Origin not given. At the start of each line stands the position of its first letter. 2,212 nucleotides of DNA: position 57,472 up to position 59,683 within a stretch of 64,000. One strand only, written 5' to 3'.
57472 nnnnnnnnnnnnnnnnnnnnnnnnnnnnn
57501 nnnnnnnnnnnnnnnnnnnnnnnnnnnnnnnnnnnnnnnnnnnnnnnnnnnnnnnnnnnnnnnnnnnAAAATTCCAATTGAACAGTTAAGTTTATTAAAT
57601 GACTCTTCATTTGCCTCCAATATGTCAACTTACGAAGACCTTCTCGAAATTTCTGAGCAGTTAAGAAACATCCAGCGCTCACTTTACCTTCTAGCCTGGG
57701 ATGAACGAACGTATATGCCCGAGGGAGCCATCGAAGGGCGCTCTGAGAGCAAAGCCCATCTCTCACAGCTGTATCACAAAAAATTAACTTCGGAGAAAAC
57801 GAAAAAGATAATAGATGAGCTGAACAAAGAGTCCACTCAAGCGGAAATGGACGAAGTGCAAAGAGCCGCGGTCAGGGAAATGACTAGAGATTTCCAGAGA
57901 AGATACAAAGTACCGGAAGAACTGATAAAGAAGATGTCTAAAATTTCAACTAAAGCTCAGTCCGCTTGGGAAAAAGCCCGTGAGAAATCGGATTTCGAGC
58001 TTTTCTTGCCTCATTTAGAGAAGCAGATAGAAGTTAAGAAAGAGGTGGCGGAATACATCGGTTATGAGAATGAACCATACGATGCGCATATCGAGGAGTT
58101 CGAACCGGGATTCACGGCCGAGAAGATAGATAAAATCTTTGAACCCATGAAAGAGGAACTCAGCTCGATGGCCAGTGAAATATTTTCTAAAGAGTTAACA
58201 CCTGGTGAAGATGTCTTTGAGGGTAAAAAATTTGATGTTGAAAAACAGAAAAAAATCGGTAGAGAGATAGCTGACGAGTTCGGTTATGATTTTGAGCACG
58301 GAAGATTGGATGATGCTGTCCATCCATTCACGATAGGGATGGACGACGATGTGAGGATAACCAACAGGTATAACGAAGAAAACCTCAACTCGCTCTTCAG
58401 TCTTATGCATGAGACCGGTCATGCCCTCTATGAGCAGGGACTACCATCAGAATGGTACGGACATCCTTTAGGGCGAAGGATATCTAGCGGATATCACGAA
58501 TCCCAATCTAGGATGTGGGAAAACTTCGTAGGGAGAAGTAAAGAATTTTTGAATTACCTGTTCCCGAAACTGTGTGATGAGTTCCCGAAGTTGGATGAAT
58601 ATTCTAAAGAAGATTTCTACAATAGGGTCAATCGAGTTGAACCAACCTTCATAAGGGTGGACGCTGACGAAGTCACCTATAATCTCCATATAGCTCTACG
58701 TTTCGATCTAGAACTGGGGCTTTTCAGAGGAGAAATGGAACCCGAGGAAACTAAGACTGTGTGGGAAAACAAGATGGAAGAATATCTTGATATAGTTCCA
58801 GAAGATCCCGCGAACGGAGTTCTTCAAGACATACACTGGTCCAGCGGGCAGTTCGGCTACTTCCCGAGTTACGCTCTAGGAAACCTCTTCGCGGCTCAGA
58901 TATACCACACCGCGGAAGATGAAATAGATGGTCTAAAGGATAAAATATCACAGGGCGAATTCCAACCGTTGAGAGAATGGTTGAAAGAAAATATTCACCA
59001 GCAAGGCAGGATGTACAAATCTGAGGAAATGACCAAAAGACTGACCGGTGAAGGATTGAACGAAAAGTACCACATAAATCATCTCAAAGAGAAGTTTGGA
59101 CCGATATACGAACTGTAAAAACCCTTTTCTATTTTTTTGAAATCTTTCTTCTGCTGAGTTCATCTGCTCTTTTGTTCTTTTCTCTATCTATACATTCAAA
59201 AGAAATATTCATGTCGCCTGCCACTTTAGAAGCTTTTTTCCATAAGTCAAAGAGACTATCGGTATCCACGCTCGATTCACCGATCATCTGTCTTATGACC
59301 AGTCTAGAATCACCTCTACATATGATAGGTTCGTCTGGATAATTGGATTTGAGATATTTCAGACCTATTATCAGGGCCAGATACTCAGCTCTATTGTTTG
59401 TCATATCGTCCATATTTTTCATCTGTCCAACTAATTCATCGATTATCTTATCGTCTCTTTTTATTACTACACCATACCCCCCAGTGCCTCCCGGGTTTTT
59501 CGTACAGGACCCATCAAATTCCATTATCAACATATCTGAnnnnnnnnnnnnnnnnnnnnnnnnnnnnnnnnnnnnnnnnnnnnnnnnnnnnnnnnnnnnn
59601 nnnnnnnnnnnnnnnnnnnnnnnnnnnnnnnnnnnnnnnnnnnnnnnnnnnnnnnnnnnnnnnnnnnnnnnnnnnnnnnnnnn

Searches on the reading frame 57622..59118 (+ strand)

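Call 65: search_protein_families(library=pfam, proteins=[window:57622-59118:+], max_evalue=0.00001)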
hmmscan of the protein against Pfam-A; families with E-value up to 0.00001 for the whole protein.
window:57622-59118:+ (498 aa): 1 family
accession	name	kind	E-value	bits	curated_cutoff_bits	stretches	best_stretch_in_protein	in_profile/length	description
PF02074.21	Peptidase_M32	-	2.2e-175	584.4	25.1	1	7-492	2-489/489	Carboxypeptidase Taq (M32) metallopeptidase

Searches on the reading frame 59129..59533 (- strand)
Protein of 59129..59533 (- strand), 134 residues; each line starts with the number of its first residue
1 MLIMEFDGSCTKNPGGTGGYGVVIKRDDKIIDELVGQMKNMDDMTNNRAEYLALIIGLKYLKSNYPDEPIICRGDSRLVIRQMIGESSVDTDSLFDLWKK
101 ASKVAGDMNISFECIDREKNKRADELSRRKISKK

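Call 65: search_protein_families(library=pfam, proteins=[window:59129-59533:-], max_evalue=0.00001)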
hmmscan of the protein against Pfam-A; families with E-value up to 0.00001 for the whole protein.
window:59129-59533:- (134 aa): 2 families
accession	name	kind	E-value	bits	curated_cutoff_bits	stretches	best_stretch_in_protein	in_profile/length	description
PF13456.12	RVT_3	-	3.8e-14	53.1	21.6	1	6-129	2-122/123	Reverse transcriptase-like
PF00075.30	RNase_H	-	1.1e-08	35.8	25.8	1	6-130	8-139/141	RNase H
